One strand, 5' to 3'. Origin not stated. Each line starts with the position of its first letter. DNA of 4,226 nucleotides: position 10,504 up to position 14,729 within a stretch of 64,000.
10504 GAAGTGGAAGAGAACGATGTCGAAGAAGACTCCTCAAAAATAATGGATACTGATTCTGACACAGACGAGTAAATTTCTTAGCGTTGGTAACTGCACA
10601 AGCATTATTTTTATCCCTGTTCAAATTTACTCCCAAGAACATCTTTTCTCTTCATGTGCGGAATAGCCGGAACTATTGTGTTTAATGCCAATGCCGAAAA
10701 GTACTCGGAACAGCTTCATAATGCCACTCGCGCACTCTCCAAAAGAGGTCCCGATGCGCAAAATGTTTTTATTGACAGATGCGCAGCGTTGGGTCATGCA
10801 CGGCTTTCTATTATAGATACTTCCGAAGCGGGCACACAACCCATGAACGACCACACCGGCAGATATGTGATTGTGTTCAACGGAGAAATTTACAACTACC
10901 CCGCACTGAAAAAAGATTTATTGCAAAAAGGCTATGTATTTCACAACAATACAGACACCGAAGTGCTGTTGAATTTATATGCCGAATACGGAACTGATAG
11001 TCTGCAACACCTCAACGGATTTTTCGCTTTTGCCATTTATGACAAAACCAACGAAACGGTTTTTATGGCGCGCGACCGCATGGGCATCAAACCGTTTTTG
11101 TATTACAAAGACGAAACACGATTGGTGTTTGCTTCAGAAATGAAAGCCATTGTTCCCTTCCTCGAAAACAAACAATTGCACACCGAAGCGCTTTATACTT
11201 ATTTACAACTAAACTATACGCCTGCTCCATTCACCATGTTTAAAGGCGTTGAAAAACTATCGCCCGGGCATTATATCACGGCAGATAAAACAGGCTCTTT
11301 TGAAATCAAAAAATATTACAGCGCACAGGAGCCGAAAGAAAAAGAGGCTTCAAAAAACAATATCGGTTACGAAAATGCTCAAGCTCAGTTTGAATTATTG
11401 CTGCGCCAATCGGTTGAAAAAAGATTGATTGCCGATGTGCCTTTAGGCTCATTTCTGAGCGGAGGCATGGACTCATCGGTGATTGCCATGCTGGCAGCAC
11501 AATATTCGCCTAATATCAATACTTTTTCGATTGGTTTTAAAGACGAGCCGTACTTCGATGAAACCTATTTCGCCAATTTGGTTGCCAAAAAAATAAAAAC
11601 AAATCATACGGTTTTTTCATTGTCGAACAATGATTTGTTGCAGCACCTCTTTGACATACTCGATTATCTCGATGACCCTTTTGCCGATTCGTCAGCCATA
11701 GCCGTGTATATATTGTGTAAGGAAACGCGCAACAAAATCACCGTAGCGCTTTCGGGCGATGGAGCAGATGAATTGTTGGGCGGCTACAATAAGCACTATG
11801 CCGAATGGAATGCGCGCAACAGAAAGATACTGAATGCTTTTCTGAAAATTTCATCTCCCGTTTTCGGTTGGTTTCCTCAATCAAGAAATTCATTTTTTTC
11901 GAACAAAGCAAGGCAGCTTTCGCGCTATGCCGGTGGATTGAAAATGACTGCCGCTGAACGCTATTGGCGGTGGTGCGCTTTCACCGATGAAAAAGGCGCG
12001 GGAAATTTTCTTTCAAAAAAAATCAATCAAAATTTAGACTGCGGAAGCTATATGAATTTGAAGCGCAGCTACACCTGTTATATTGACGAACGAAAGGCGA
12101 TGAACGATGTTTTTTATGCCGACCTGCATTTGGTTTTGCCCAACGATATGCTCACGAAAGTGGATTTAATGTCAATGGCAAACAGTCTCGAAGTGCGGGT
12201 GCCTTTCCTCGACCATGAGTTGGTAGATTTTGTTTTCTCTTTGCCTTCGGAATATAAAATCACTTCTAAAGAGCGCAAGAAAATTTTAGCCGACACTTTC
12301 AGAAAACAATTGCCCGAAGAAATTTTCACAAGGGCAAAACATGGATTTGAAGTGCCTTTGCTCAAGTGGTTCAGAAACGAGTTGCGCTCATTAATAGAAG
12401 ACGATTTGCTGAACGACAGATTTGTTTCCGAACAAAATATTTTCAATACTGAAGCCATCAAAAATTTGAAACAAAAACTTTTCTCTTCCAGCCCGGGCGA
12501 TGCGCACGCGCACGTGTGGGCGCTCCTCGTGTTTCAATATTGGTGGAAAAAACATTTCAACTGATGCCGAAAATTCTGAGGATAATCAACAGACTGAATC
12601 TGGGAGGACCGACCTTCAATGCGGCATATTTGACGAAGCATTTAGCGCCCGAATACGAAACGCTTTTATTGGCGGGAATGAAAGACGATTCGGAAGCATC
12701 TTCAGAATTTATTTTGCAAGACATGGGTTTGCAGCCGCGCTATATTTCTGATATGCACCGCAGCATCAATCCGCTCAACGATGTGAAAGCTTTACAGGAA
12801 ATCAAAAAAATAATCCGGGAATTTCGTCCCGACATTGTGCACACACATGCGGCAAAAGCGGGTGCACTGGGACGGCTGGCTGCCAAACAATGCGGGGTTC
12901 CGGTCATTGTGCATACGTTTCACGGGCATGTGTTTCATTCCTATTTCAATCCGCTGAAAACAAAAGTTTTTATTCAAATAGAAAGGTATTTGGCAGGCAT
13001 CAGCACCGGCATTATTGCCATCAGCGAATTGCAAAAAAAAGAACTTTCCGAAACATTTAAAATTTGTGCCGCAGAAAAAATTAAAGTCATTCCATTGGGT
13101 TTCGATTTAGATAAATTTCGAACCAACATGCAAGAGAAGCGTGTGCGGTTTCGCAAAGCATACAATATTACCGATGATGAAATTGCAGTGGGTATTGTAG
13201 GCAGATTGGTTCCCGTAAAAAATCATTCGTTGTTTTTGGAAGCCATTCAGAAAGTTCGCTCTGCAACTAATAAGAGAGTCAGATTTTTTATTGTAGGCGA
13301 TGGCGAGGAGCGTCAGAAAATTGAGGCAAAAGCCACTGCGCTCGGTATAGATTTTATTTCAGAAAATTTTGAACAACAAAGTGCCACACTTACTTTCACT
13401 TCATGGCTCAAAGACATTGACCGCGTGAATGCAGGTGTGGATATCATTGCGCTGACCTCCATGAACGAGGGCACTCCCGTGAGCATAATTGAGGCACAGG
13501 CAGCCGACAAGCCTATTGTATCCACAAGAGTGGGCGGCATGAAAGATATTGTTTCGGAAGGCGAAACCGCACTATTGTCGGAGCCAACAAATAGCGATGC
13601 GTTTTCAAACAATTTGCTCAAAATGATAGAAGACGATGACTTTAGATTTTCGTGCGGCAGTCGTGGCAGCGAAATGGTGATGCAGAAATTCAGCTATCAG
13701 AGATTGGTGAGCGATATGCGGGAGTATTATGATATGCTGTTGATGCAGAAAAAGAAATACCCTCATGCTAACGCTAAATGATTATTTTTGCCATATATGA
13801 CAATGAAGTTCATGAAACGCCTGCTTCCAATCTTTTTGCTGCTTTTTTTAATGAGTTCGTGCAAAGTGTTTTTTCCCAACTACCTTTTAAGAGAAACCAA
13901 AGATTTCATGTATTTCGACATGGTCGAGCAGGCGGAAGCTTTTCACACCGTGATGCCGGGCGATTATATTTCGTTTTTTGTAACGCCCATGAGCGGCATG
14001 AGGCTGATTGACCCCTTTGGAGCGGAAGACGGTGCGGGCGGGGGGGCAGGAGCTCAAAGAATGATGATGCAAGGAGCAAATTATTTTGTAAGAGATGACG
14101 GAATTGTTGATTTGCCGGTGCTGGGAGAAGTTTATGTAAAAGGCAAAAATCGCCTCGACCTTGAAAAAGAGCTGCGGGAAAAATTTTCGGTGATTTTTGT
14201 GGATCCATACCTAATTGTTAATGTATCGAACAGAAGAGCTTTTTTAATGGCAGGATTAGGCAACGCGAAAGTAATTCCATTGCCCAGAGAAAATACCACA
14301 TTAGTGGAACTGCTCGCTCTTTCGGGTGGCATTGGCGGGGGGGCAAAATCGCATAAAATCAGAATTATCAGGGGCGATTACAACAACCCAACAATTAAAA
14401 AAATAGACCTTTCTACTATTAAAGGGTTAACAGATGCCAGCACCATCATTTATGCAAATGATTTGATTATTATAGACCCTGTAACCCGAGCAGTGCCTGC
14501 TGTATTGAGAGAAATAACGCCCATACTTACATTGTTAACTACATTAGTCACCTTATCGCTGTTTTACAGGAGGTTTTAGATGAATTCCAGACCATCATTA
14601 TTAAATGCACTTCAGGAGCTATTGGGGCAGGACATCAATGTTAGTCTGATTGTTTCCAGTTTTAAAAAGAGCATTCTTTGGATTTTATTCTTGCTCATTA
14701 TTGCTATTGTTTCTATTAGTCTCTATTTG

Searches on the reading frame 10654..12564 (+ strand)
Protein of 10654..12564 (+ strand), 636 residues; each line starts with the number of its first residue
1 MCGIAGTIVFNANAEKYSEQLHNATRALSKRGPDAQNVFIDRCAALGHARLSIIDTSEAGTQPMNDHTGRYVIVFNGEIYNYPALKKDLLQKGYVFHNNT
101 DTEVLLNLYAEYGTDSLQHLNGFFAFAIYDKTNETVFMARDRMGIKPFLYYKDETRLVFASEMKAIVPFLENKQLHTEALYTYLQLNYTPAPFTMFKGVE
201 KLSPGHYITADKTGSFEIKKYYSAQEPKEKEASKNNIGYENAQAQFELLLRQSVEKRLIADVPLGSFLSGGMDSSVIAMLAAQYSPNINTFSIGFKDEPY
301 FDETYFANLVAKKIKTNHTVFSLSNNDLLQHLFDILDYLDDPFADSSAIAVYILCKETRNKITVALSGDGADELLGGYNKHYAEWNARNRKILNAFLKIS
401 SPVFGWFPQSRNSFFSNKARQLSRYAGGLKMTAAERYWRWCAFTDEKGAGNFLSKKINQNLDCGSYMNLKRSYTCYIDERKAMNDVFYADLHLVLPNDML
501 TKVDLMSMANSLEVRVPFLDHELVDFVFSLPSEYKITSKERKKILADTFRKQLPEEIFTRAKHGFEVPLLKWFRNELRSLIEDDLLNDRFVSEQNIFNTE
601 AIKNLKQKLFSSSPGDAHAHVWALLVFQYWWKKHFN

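Call 7: search_protein_families(library=pfam, proteins=[window:10654-12564:+], max_evalue=0.001)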
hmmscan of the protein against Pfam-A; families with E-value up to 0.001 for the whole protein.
window:10654-12564:+ (636 aa): 4 families
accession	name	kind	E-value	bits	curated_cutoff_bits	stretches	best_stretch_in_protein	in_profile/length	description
PF00733.27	Asn_synthase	-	3.5e-93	313.5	21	1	246-630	2-352/354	Asparagine synthase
PF13537.11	GATase_7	-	2.5e-44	150.7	25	1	48-167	1-122/123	Glutamine amidotransferase domain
PF13522.11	GATase_6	-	3e-41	140.9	27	1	33-162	1-130/130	Glutamine amidotransferase domain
PF12481.13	DUF3700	-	7e-06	26.1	27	1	110-164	118-174/228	Aluminium induced protein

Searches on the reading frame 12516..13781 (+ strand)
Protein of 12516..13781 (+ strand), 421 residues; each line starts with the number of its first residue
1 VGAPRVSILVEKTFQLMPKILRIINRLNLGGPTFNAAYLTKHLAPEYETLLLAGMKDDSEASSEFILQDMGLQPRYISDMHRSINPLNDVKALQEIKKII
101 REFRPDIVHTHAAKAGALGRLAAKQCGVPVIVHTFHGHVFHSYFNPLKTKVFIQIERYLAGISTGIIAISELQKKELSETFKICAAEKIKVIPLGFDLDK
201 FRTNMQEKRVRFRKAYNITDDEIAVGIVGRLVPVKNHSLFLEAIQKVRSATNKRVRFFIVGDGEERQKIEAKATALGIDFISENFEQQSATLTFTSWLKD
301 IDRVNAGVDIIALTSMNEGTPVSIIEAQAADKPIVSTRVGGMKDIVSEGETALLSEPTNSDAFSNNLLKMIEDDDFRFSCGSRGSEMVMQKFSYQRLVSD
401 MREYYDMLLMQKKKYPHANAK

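Call 7: search_protein_families(library=pfam, proteins=[window:12516-13781:+], max_evalue=0.001)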
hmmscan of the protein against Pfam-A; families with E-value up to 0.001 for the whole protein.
window:12516-13781:+ (421 aa): 5 families
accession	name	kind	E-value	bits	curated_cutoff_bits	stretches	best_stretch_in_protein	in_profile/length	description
PF00534.26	Glycos_transf_1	-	3.2e-32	111.9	26.4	1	211-385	4-170/172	Glycosyl transferases group 1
PF13692.12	Glyco_trans_1_4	-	5.7e-29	101.6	27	1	225-373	4-142/142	Glycosyl transferases group 1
PF13439.12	Glyco_transf_4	-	2.1e-22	80.4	28.5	1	36-200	8-170/170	Glycosyltransferase Family 4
PF13579.12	Glyco_trans_4_4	-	3.6e-18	66.8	29.7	1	81-195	48-158/158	Glycosyl transferase 4-like domain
PF13477.12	Glyco_trans_4_2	-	1.1e-12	48.8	23.4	1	81-168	53-137/139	Glycosyl transferase 4-like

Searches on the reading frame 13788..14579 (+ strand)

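Call 7: search_protein_families(library=pfam, proteins=[window:13788-14579:+], max_evalue=0.001)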
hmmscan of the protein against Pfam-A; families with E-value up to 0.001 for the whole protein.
window:13788-14579:+ (263 aa): 1 family
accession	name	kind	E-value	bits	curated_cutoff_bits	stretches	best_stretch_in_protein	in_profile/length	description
PF02563.21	Poly_export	-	1.7e-08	35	28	1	54-146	8-76/77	Polysaccharide biosynthesis/export protein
